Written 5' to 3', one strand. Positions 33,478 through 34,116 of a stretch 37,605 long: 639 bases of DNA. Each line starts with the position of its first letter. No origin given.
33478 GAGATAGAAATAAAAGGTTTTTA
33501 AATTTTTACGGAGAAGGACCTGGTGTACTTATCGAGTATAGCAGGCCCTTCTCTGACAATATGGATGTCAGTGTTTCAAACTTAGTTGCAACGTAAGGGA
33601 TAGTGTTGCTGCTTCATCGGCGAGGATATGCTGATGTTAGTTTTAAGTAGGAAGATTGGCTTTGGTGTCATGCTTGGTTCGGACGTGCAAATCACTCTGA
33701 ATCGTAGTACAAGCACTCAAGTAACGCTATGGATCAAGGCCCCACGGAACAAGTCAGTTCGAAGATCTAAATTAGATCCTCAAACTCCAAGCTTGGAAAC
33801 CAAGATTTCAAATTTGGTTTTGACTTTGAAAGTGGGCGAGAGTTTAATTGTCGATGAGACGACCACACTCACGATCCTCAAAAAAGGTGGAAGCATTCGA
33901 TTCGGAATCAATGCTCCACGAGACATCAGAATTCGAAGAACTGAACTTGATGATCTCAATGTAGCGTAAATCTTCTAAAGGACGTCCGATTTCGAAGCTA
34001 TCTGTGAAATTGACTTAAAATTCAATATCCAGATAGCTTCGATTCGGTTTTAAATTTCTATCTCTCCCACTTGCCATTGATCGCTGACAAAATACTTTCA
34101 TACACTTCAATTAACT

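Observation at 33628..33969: Natural single-chain tandem CsrA: two CsrA folds fused in one polypeptide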

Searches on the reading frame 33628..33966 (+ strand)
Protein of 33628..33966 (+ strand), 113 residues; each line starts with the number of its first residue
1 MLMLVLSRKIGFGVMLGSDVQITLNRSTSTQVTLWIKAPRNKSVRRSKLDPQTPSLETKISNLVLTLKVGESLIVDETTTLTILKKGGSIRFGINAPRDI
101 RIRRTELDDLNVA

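Call 3: search_protein_families(library=pfam, proteins=[window:33628-33966:+], max_evalue=10)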
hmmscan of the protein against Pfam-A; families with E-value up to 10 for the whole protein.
seq(113 aa): 2 families
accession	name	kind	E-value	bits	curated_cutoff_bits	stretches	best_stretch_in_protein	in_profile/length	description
PF02599.21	CsrA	-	2.1e-23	82.5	27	2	3-49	1-47/53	Global regulator protein family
PF01202.28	SKI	-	0.18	12.3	22.1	1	23-74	81-131/159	Shikimate kinase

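Call 4: search_protein_families(library=ncbifam, proteins=[window:33628-33966:+], max_evalue=10)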
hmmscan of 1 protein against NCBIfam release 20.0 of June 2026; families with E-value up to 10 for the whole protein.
seq(113 aa): 3 families
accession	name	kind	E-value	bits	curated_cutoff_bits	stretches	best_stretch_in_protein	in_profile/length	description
NF002469.0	PRK01712.1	equivalog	1.9e-21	75.8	73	2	63-107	2-47/65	carbon storage regulator CsrA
TIGR00202.1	csrA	equivalog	1.9e-20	72.8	70.1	2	63-108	2-48/69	carbon storage regulator CsrA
NF001844.0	PRK00568.1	equivalog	2e-09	37.4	106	2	63-109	2-49/76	carbon storage regulator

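Call 5: search_solved_structures(query=window:33628-33966:+, max_evalue=10, show_alignments=3)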
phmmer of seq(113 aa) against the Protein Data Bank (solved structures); distinct sequences matched with E-value up to 10: 9.
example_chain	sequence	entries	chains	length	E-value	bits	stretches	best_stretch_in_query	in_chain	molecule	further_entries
2bti_A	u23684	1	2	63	7.3e-08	35.7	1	61-107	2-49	CARBON STORAGE REGULATOR HOMOLOG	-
5z38_F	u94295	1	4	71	9e-08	35.5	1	61-107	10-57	wild type CsrA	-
7yr6_E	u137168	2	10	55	9.4e-08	35.4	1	63-107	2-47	Translational regulator CsrA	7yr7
1vpz_A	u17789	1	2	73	1.3e-07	34.9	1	63-107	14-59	Carbon storage regulator homolog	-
1y00_A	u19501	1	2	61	1.5e-07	34.7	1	63-107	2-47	Carbon storage regulator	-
2jpp_A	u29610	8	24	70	1.7e-07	34.6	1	63-107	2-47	Translational repressor | Carbon storage regulator homolog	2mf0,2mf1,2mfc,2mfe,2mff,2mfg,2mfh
5z38_E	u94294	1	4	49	4e-07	33.4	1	61-104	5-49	Truncated-CsrA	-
5dmb_D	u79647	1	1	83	0.00073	22.9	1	63-107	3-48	Carbon storage regulator homolog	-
1t3o_A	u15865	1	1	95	0.001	22.4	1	3-49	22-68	Carbon storage regulator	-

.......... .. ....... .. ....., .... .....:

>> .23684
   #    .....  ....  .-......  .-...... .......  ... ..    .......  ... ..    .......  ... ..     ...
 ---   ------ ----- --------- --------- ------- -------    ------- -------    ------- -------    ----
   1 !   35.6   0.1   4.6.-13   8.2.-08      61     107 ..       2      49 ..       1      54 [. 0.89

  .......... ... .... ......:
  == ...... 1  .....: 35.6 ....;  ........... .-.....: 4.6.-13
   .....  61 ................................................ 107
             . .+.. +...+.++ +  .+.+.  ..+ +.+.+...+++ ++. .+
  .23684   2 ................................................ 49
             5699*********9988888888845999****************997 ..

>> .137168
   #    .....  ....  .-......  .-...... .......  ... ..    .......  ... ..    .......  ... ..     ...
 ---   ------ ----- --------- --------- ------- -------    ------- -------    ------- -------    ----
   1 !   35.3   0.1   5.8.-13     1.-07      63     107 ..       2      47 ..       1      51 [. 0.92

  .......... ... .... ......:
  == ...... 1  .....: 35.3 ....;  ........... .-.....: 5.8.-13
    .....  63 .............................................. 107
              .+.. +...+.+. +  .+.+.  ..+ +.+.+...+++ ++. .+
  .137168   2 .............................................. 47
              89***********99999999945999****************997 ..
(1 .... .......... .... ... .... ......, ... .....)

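Call 6: find_homologous_proteins(query=window:33628-33966:+, max_evalue=0.001)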
Query seq(113 aa) (113 aa): 1 proteins with E <= 0.001 among 14 candidates.
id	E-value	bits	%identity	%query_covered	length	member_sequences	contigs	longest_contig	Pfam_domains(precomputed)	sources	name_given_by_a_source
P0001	6.1e-62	224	100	98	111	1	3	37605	PF02599.22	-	-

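Call 9: find_encoding_contigs(protein=P0001, flank=10000, max_places=6)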
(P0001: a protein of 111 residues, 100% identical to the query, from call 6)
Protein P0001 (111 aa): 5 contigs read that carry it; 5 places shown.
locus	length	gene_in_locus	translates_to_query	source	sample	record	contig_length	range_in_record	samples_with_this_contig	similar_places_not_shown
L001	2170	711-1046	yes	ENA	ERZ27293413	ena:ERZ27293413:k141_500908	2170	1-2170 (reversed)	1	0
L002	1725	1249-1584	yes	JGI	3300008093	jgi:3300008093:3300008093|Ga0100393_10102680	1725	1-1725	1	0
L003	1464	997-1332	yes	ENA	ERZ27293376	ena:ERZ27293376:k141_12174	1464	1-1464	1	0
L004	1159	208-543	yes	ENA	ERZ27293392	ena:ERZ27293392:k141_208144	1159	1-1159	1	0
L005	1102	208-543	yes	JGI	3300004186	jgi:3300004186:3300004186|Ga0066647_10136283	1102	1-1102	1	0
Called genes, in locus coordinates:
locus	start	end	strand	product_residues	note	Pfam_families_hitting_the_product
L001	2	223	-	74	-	?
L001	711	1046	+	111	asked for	PF02599:CsrA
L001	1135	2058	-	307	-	-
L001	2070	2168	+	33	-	?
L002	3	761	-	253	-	?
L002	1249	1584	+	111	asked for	PF02599:CsrA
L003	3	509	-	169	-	?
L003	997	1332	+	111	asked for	PF02599:CsrA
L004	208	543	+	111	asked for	PF02599:CsrA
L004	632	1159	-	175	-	?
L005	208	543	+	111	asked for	PF02599:CsrA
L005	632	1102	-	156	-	?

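Call 14: search_protein_representatives(protein=P0001)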
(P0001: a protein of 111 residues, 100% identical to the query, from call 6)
Query: 111 residues. Proteins with E-value up to 0.001 (for the whole library): 546; up to 1e-10: 4; up to 1e-30: 1. The best 150 are listed.
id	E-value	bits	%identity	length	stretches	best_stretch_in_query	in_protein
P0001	1.8e-62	223.8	100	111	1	1-111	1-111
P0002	4.6e-30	119.8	56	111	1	1-108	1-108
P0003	1.5e-12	63.7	42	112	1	1-107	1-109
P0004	4.8e-12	62.1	38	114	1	1-110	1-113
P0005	1.3e-10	57.4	33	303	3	1-108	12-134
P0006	2.1e-10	56.8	38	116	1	1-105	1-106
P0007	2.1e-10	56.8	37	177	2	2-105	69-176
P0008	2.5e-10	56.6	43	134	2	61-103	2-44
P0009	6.4e-10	55.2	36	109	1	1-106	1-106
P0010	6.8e-09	51.9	36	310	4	60-104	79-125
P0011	1.1e-08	51.3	36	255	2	55-105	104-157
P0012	1.2e-08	51.1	35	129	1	1-105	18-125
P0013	1.3e-08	51.1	41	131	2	59-106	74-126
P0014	2.9e-08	49.9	35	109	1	1-104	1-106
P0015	3.4e-08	49.7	39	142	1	1-107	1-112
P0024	7.0e-07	45.5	33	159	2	56-105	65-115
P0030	1.1e-06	44.9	25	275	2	5-102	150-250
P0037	1.4e-06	44.5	36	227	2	58-105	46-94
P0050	5.8e-06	42.5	25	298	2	3-105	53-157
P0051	6.7e-06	42.3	34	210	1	1-107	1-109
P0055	9.7e-06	41.8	39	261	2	62-105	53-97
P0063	1.5e-05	41.2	40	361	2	58-105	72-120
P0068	1.9e-05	40.9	34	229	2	2-105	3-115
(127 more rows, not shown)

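Call 21: find_related_loci(query=A3, collection=genome_contigs, flank=10000)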
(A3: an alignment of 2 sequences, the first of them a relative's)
Query A3 (111 aa) in genome_contigs; peptide patterns used: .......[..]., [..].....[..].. (x = any residue, [..] = any of these).
600 stretches matched a pattern (row limit reached: there are more); 520 encode a relative of the query (tblastn E <= 1e-3); the best 80 are kept; 79 distinct loci.
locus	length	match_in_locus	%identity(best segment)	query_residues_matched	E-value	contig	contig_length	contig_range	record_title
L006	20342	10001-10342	38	1-106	4e-11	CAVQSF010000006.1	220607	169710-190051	MAG: uncultured Planctomycetaceae bacterium isolate MFD09964.bin.2.26 genome assembly, contig: contig_12648, whole genom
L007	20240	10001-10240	43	1-105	8e-11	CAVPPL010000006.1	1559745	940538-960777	MAG: uncultured Planctomycetia bacterium isolate MFD00008.bin.3.132 genome assembly, contig: contig_19893, whole genome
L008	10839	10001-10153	49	1-109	1e-10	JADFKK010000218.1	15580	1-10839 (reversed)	MAG: Planctomycetota bacterium isolate B47T1L10 B47T1L10_NODE5649, whole genome shotgun sequence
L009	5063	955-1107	49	1-106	1e-10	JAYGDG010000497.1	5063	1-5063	MAG: Pirellulaceae bacterium isolate OC3_2000m_MAG_142 OC3_2000m_contig_2239301, whole genome shotgun sequence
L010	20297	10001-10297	35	1-105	6e-10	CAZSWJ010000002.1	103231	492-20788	MAG TPA_asm: uncultured Candidatus Peribacteria bacterium isolate SRP150892_co2_42 genome assembly, contig: NODE_167_len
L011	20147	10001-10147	49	1-105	2e-9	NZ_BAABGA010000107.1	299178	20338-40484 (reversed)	Novipirellula rosea strain JCM 17759 sequence107, whole genome shotgun sequence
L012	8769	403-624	41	1-106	1e-9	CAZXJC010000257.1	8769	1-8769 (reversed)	MAG TPA_asm: uncultured Pirellulaceae bacterium isolate SRP092796_co2_562 genome assembly, contig: k141_2903915, whole g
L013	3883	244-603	37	1-105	3e-9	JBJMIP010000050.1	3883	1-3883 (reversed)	MAG: Marmoricola sp. isolate H3_18_all_fractions_metab_conc_20_70_14 k255_809702, whole genome shotgun sequence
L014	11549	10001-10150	45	1-108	5e-9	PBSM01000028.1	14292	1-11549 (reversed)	MAG: Planctomycetaceae bacterium isolate NP86 MHASMcontig_570916, whole genome shotgun sequence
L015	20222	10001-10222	50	1-105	9e-9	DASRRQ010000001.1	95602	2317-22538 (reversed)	MAG TPA_asm: Marmoricola sp. isolate SMAG_U4980 k141_3045794, whole genome shotgun sequence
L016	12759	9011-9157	48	1-107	1e-8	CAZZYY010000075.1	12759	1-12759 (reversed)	MAG: uncultured Candidatus Methylacidiphilales bacterium isolate Brown_S.bin.4 genome assembly, contig: NODE_528_length_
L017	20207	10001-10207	38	1-111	9e-9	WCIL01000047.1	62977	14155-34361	MAG: Phycisphaera sp. RhM NODE_319_length_62978_cov_6.251643, whole genome shotgun sequence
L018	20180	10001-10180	42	1-60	8e-9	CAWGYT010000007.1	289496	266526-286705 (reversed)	MAG: uncultured Planctomycetales bacterium isolate MFD09779.bin.1.123 genome assembly, contig: contig_18939, whole genom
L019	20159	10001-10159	47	1-111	1e-8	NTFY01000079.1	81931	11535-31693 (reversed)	Rhodopirellula sp. SM50 Rhodopilula_apulia_SM50_contig_79, whole genome shotgun sequence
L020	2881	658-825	41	1-105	8e-9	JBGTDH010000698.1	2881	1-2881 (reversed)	MAG: Pirellulales bacterium isolate JTS-RE139 k141_3462193, whole genome shotgun sequence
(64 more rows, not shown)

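Call 27: predict_structure(alignment_id=A2)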
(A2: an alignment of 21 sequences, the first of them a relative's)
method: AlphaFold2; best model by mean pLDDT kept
length: 111 residues; sequences in the alignment: 21
mean_pLDDT: 92.7   pTM: 0.84
mean pLDDT of the five models: 92.7, 91.5, 88.9, 87.9, 87.1
residues with pLDDT >= 90: 91; 70-90: 15; 50-70: 4; < 50: 1
segments of 3 or more residues with pLDDT < 50: none
pLDDT, mean of each block of 10 residues (from residue 1): 96 96 96 95 91 86 97 96 95 97 79 46
secondary structure, 60 per line:
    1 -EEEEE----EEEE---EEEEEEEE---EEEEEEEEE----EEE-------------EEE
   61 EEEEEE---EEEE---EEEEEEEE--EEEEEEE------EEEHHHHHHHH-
elements in order: E2-6 E11-14 E18-25 E29-37 E42-44 E58-66 E70-73 E77-84 E87-93 E100-102 H103-110

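Call 29: find_encoding_contigs(protein=P0002, flank=10000, max_places=6)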
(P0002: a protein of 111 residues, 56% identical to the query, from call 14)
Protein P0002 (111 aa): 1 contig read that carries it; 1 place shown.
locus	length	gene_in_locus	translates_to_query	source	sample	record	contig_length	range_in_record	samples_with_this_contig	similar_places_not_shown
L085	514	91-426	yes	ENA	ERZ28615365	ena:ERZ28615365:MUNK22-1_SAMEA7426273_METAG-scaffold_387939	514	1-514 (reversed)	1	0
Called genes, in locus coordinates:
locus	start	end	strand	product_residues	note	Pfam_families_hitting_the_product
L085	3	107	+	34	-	?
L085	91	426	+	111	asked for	PF02599:CsrA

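Call 31: fold_search(model_id=the predicted structure, library=pdb)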
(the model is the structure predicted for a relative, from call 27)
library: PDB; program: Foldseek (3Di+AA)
matches with E <= 10: 438; with E <= 0.001: 0
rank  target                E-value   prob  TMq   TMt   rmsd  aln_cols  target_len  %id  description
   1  5t7a_B                3.1e-01  0.21  0.25  0.28  13.7        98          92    9  Crystal structure of Br derivative BhCBM56 (released 2017-08-23)
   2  5t7a_A                3.1e-01  0.20  0.26  0.29  13.3       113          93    9  Crystal structure of Br derivative BhCBM56 (released 2017-08-23)
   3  4zor_D                3.8e-01  0.15  0.21  0.20  12.1        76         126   14  The structure of the S37P MS2 viral capsid assembly. (released 2016-09-07)
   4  7my2_B                3.8e-01  0.12  0.22  0.04  15.5       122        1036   13  CryoEM structure of neutralizing nanobody Nb30 in complex with SARS-CoV2 spike (released 2021-06-16)
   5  4bd4_H                4.2e-01  0.41  0.35  0.37   7.2       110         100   13  Monomeric Human Cu,Zn Superoxide dismutase, loops IV and VII deleted, apo form, mutant H43F (released 2013-02-27)
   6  2x44                  4.6e-01  0.08  0.21  0.20  13.6       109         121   10  Structure of a strand-swapped dimeric form of CTLA-4 (released 2010-04-07)
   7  8y3v_A                5.4e-01  0.23  0.25  0.22  12.3        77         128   14  The self-assembled nanotube of CPC46A/Q70V (released 2024-11-06)
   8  5d76_B                5.4e-01  0.09  0.20  0.11  18.1       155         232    9  The crystal structure of Ly7917 with the hydrolyzing product of MDP (released 2016-08-17)
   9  5d76_A                5.4e-01  0.08  0.20  0.11  18.5       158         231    8  The crystal structure of Ly7917 with the hydrolyzing product of MDP (released 2016-08-17)
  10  8y3v_B                6.0e-01  0.18  0.25  0.22  12.2        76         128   14  The self-assembled nanotube of CPC46A/Q70V (released 2024-11-06)
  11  2bq5_A                6.0e-01  0.14  0.24  0.22  13.6        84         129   15  MS2 (N87AE89K mutant) - RNA hairpin complex (released 2006-03-22)
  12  4zor_E                6.4e-01  0.18  0.25  0.22  11.7        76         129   14  The structure of the S37P MS2 viral capsid assembly. (released 2016-09-07)
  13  8y3v_D                7.1e-01  0.09  0.20  0.19  13.9        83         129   14  The self-assembled nanotube of CPC46A/Q70V (released 2024-11-06)
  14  2aen_A                7.8e-01  0.13  0.24  0.19  10.6       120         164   10  Crystal structure of the rotavirus strain DS-1 VP8* core (released 2006-02-07)
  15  9nvc_A                7.8e-01  0.09  0.22  0.20  13.0       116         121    8  mjHSP16.5 24mer (+lysozyme, 75C) (released 2025-04-16)
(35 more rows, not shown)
